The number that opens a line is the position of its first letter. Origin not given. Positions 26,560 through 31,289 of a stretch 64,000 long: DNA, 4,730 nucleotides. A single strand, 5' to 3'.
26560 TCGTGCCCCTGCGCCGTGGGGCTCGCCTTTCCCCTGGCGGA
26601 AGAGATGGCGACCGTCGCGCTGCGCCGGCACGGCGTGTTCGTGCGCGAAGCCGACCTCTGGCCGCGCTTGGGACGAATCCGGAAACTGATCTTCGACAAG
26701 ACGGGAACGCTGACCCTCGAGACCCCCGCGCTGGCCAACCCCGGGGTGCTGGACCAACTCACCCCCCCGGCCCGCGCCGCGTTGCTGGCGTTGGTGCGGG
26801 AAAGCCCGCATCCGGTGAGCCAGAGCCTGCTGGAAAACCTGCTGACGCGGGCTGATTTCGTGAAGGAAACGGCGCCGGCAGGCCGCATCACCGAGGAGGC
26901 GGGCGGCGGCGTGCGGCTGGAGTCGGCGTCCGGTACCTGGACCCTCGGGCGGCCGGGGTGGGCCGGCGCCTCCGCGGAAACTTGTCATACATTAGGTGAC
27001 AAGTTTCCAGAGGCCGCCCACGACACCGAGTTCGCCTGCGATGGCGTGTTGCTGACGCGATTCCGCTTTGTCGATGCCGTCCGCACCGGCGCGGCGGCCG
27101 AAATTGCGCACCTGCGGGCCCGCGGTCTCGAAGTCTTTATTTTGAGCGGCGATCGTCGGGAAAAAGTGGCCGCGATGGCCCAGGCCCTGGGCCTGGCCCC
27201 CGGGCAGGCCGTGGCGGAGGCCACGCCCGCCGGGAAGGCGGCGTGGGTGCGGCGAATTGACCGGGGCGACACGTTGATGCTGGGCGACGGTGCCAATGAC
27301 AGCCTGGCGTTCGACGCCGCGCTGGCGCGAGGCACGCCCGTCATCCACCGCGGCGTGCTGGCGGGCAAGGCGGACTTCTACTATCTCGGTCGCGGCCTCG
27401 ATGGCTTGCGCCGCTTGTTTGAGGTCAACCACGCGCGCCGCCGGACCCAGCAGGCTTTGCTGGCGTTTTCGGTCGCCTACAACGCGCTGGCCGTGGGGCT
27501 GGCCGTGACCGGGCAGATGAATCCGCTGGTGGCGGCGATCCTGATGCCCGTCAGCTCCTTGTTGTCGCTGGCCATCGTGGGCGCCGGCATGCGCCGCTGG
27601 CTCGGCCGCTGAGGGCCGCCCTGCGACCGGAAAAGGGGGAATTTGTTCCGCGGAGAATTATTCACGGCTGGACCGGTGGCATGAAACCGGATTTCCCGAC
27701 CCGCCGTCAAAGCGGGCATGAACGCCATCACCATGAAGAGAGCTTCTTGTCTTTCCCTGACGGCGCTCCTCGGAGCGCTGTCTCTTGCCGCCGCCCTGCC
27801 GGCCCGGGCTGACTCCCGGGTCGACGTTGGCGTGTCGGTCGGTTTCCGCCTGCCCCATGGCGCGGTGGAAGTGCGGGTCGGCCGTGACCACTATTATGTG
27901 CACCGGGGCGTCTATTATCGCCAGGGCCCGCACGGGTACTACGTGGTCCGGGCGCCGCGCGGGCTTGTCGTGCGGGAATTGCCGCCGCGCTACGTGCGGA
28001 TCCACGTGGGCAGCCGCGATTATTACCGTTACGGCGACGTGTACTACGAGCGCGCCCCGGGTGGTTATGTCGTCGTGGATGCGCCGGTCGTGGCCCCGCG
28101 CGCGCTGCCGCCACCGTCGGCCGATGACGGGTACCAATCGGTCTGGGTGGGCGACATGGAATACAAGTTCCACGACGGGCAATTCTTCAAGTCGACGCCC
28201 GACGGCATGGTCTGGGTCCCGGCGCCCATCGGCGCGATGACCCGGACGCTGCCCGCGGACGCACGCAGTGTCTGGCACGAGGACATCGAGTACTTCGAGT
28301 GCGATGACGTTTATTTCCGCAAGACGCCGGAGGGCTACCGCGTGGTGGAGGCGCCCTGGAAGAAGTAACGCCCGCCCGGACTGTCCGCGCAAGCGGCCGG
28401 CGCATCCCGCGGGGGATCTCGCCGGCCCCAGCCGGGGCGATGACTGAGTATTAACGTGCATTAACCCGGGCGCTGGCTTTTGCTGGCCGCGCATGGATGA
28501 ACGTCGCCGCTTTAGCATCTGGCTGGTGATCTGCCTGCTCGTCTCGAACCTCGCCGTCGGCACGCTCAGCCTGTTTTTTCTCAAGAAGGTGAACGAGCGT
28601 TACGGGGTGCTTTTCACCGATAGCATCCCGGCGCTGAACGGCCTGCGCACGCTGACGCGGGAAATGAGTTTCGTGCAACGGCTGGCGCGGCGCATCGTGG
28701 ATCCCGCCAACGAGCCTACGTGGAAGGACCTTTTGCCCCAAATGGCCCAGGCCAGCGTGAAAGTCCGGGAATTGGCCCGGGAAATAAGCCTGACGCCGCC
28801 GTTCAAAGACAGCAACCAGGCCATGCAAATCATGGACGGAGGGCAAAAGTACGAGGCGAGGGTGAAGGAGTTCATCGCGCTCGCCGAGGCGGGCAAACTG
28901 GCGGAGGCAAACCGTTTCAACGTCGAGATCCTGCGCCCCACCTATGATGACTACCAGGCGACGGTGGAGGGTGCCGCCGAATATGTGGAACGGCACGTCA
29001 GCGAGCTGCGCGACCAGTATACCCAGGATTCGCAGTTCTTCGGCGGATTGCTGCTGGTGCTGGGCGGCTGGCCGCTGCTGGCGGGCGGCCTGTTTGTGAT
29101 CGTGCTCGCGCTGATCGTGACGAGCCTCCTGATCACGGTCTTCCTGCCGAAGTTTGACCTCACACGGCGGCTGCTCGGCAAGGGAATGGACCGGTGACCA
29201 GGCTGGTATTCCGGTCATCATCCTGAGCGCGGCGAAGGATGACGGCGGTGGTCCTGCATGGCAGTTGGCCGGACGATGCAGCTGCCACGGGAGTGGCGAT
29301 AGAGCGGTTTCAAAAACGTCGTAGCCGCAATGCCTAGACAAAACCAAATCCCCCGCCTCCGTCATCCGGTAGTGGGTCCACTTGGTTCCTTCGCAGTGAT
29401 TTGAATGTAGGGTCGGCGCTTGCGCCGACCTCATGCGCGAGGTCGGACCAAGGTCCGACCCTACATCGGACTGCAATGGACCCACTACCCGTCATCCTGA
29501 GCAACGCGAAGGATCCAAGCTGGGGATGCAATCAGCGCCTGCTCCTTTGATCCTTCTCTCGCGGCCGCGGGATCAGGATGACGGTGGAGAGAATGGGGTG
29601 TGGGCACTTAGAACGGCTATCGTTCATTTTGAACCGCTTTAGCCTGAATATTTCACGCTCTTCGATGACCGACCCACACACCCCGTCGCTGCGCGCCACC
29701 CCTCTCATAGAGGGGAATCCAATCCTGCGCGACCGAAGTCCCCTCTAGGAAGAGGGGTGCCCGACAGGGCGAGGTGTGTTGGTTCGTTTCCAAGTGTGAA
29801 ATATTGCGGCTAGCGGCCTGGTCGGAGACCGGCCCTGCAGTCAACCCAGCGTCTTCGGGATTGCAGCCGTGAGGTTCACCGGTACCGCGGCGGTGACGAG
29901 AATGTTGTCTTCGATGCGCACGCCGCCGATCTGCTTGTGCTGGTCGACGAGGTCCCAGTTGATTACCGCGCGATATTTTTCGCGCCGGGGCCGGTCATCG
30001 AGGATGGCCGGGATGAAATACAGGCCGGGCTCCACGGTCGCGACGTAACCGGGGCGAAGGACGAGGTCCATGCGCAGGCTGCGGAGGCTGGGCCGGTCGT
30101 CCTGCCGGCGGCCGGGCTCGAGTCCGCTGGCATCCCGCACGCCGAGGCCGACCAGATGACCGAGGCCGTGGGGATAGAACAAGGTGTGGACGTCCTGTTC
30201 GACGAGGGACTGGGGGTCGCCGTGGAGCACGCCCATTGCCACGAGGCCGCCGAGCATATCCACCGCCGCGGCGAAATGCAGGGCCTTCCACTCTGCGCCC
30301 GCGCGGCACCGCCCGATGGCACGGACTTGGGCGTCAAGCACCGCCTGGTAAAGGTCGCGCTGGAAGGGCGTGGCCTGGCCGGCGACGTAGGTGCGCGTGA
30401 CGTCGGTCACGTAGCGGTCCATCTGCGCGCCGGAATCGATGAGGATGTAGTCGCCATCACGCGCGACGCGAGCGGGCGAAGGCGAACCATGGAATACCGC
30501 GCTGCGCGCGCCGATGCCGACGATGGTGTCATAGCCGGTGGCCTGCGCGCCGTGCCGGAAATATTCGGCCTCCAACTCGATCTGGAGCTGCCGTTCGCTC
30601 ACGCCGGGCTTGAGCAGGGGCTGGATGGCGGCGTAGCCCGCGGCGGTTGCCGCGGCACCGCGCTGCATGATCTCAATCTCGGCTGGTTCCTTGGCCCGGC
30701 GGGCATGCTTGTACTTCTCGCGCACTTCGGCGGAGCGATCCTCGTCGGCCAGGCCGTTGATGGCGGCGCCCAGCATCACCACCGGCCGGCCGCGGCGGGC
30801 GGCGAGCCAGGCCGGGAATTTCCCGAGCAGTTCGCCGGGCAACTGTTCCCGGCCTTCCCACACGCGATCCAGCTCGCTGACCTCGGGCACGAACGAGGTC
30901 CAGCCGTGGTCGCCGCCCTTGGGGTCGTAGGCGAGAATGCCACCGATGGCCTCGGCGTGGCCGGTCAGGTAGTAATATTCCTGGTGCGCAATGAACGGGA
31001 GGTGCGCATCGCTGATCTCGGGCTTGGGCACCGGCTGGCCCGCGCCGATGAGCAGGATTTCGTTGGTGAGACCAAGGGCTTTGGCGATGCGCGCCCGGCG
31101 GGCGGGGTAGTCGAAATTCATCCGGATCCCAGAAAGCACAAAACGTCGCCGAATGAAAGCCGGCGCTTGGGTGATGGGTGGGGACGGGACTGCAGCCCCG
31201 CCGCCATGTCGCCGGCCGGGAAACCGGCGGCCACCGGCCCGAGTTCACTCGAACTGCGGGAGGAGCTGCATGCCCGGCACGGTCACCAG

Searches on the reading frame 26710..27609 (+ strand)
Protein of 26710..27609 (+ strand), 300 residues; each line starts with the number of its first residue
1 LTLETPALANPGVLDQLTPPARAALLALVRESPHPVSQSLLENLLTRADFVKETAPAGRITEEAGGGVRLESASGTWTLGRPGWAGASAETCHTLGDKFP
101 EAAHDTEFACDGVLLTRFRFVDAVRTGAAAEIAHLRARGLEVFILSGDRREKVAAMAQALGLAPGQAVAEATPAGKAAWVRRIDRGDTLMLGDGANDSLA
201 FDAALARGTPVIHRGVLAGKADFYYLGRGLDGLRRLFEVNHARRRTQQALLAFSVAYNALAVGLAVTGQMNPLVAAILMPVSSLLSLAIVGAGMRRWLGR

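Call 83: find_homologous_proteins(query=window:26710-27609:+, max_evalue=1e-30)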
Query seq(300 aa) (300 aa): 325 proteins with E <= 1e-30 among 8000 candidates; the best 120 are listed.
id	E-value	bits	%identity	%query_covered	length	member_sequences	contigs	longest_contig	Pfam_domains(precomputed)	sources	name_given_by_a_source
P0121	1.2e-117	410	70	99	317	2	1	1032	PF00702.33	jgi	jgi:Cu2+-exporting ATPase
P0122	2.4e-117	410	69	99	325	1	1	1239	PF00702.33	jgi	jgi:Cu2+-exporting ATPase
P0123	1.5e-116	407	70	100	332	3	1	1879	PF00702.33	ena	-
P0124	3.5e-116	406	68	100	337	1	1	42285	PF00702.33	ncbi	-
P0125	4.5e-115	402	67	99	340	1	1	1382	PF00702.33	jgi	jgi:Cu2+-exporting ATPase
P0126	1.4e-113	397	72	91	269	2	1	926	PF00702.33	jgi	jgi:Cu2+-exporting ATPase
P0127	3.9e-113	396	67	99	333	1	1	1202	PF00702.33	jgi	jgi:Cu2+-exporting ATPase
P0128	1.8e-112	393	64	100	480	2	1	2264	PF00702.33,PF00122.26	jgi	jgi:Cu2+-exporting ATPase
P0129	1.2e-111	391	67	99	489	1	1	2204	PF00702.33,PF00122.26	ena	-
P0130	4.3e-111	389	68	99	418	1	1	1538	PF00702.33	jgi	jgi:Cu2+-exporting ATPase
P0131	2.4e-107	377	67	98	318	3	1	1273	PF00702.33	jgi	-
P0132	5.5e-107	376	65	99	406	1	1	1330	PF00702.33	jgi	jgi:Cu2+-exporting ATPase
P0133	1.5e-105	371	73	83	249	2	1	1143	PF00702.33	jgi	jgi:Cu2+-exporting ATPase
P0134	4.7e-104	366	64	99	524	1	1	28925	PF00702.33,PF00122.26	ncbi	-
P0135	1.7e-103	364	76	77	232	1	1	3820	PF00702.33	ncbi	-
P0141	2.0e-98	347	52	99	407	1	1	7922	PF00702.33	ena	-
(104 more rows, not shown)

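Call 85: find_encoding_contigs(protein=P0141, flank=4000, max_places=1)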
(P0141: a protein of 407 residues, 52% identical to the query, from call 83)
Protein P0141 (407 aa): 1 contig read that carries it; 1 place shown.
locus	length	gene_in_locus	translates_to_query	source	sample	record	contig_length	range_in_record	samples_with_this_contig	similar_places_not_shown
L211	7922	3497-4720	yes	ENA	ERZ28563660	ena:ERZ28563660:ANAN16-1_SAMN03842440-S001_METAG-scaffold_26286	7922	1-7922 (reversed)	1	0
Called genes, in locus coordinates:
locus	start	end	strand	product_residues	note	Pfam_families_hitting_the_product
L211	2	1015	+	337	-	?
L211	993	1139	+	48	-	-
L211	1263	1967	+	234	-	PF13386:DsbD_2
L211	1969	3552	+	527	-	-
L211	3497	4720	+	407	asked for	PF00702:Hydrolase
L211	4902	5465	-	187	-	PF00582:Usp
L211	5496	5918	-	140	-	-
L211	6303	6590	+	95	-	-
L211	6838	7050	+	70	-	-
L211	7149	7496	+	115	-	-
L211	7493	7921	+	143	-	?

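Call 86: find_encoding_contigs(protein=P0124, flank=10000, max_places=1)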
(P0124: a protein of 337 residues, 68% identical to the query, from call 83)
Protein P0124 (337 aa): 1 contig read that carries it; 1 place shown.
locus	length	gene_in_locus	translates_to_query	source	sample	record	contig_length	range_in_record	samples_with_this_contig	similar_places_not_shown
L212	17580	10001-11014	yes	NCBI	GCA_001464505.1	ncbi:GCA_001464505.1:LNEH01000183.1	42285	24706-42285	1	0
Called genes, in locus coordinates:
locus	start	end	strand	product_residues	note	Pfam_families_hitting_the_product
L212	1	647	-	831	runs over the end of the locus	PF03477:ATP-cone, PF21995:RNR-II_ins_dom (faint), PF02867:Ribonuc_red_lgC (faint)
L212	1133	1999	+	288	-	PF10114:PocR, PF00165:HTH_AraC, PF12833:HTH_18, PF00165:HTH_AraC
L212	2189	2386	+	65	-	PF11154:DUF2934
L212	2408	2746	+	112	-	-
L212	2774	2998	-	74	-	-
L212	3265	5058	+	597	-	PF00115:COX1, PF02433:FixO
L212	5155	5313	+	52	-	-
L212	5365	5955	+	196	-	PF14715:FixP_N, PF13442:Cytochrome_CBB3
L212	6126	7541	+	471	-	PF12801:Fer4_5, PF13187:Fer4_9 (faint), PF13534:Fer4_17 (faint), PF12838:Fer4_7 (faint), PF13183:Fer4_8 (faint), PF13746:Fer4_18, PF14697:Fer4_21 (faint), PF11614:FixG_C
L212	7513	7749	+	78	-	-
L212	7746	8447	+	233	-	PF13386:DsbD_2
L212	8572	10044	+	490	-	PF12156:ATPase-cat_bd, PF00122:E1-E2_ATPase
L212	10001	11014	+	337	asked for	PF00702:Hydrolase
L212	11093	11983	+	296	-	-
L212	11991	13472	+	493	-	PF03602:Cons_hypoth95 (faint), PF01555:N6_N4_Mtase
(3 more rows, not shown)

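Call 87: find_encoding_contigs(protein=P0134, flank=10000, max_places=1)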
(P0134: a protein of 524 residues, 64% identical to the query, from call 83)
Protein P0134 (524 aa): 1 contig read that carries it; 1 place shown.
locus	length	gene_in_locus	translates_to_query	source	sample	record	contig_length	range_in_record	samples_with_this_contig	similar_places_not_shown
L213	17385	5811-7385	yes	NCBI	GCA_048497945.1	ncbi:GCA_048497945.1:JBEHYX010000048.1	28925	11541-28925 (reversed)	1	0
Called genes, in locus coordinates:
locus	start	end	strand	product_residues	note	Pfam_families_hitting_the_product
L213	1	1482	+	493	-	?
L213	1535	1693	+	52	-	-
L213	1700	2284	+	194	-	PF14715:FixP_N, PF13442:Cytochrome_CBB3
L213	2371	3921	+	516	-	PF12801:Fer4_5, PF13534:Fer4_17 (faint), PF12838:Fer4_7 (faint), PF13183:Fer4_8 (faint), PF13746:Fer4_18, PF11614:FixG_C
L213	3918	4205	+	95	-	-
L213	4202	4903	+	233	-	PF13386:DsbD_2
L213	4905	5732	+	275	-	PF12156:ATPase-cat_bd (weak)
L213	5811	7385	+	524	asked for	PF00122:E1-E2_ATPase (weak), PF00702:Hydrolase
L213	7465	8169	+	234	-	PF12729:4HB_MCP_1 (weak)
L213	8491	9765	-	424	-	PF05195:AMP_N, PF00557:Peptidase_M24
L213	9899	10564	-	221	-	PF00072:Response_reg, PF00196:GerE, PF08281:Sigma70_r4_2 (weak)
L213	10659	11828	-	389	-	PF07730:HisKA_3, PF02518:HATPase_c (faint)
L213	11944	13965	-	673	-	PF01738:DLH (weak), PF02129:Peptidase_S15 (weak), PF12146:Hydrolase_4 (faint), PF20434:BD-FAE, PF00326:Peptidase_S9, PF00561:Abhydrolase_1 (faint), PF07859:Abhydrolase_3, PF12697:Abhydrolase_6 (weak)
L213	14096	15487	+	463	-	-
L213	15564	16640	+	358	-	PF01118:Semialdhyde_dh (weak), PF03435:Sacchrp_dh_NADP, PF16653:Sacchrp_dh_C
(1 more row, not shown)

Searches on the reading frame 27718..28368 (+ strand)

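Call 11: search_protein_families(library=pfam, proteins=[window:27718-28368:+])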
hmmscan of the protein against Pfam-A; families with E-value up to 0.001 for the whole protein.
window:27718-28368:+ (216 aa): 1 family
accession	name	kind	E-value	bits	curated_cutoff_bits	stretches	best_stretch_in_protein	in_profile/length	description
PF20125.4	DUF6515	-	5.9e-30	104.9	24.9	2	44-124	53-133/179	Family of unknown function (DUF6515)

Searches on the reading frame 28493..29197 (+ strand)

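Call 11: search_protein_families(library=pfam, proteins=[window:28493-29197:+])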
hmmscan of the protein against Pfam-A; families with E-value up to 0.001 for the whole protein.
window:28493-29197:+ (234 aa): 1 family
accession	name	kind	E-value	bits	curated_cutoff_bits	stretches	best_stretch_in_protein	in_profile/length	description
PF12729.13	4HB_MCP_1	-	9.3e-10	38.8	27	1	10-175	10-176/181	Four helix bundle sensory module for signal transduction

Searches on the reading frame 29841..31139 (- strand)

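Call 11: search_protein_families(library=pfam, proteins=[window:29841-31139:-])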
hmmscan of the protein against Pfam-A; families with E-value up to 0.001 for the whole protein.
window:29841-31139:- (432 aa): 2 families
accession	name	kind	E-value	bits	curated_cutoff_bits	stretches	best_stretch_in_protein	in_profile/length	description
PF00557.29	Peptidase_M24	-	3.9e-50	170.9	23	1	156-417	1-208/208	Metallopeptidase family M24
PF05195.22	AMP_N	-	3.4e-07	30.4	24.6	1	11-103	1-90/121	Aminopeptidase P, N-terminal domain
